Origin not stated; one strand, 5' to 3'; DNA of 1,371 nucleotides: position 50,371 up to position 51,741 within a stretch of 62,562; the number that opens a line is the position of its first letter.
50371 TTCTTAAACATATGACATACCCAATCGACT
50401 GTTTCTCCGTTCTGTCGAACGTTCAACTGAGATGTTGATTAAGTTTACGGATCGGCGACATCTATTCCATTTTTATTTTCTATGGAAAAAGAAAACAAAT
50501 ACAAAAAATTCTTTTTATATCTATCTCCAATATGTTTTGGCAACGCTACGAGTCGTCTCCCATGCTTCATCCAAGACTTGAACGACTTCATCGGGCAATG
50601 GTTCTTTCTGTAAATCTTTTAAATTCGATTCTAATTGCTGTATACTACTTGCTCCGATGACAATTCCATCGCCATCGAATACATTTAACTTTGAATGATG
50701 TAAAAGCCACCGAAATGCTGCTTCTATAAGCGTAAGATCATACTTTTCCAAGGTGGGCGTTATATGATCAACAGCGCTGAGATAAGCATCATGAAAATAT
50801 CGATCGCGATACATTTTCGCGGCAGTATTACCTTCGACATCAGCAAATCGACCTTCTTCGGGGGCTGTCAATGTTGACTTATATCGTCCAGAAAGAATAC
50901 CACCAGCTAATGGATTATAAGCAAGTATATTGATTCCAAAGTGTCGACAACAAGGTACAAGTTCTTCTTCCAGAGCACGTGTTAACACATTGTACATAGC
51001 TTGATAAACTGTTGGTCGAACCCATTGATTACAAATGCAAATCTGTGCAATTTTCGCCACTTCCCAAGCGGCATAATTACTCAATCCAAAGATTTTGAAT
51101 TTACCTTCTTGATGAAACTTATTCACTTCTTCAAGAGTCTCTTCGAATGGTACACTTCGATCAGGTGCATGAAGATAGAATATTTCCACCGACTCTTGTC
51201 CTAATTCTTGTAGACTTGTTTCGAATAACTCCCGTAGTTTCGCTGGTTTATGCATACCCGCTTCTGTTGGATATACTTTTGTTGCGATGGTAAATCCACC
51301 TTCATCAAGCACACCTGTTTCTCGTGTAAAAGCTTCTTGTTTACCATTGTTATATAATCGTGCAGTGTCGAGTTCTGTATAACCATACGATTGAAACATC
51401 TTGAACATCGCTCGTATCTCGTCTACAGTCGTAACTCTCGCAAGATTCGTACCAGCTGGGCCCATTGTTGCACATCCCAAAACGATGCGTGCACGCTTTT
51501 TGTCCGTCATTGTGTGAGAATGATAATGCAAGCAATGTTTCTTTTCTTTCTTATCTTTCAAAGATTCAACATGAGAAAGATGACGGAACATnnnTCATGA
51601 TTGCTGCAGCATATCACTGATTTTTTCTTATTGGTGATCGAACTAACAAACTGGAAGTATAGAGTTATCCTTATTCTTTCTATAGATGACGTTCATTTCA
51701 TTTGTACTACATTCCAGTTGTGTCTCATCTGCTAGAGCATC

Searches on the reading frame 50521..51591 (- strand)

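Call 7: search_protein_families(library=pfam, proteins=[window:50521-51591:-], max_evalue=0.001)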
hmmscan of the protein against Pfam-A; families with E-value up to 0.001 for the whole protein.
window:50521-51591:- (356 aa): 1 family
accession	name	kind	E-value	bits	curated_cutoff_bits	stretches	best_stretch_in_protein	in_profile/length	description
PF00248.27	Aldo_ket_red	-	4.6e-49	167.5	24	1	36-345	2-291/291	Aldo/keto reductase family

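Call 43: search_protein_families(library=ncbifam, proteins=[window:50521-51591:-], max_evalue=0.001)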
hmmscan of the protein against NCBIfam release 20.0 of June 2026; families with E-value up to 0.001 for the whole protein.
window:50521-51591:- (356 aa): 7 families
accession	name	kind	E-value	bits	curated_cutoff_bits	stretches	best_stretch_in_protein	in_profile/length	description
NF007388.0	PRK09912.1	subfamily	4.7e-22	78.4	448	1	119-334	116-322/346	L-glyceraldehyde 3-phosphate reductase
NF049922.1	MethglyxlRedYdjG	equivalog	2.7e-21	75.9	550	1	117-330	112-308/326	NADH-dependent methylglyoxal reductase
TIGR01293.1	Kv_beta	subfamily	1.1e-15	57.5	365.4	1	55-331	29-305/319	voltage-dependent potassium channel subunit beta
NF007912.0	PRK10625.1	equivalog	1.4e-12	47.7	415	1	146-342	154-336/346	NADP(H)-dependent aldo-keto reductase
NF007695.0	PRK10376.1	subfamily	4.6e-09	35.8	280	1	28-230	12-217/290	oxidoreductase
NF008377.0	PRK11172.1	equivalog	1.7e-08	34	327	1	67-231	26-184/267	2,5-didehydrogluconate reductase DkgB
NF008598.0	PRK11565.1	equivalog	4.1e-06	26.1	425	1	57-200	28-163/275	2,5-didehydrogluconate reductase DkgA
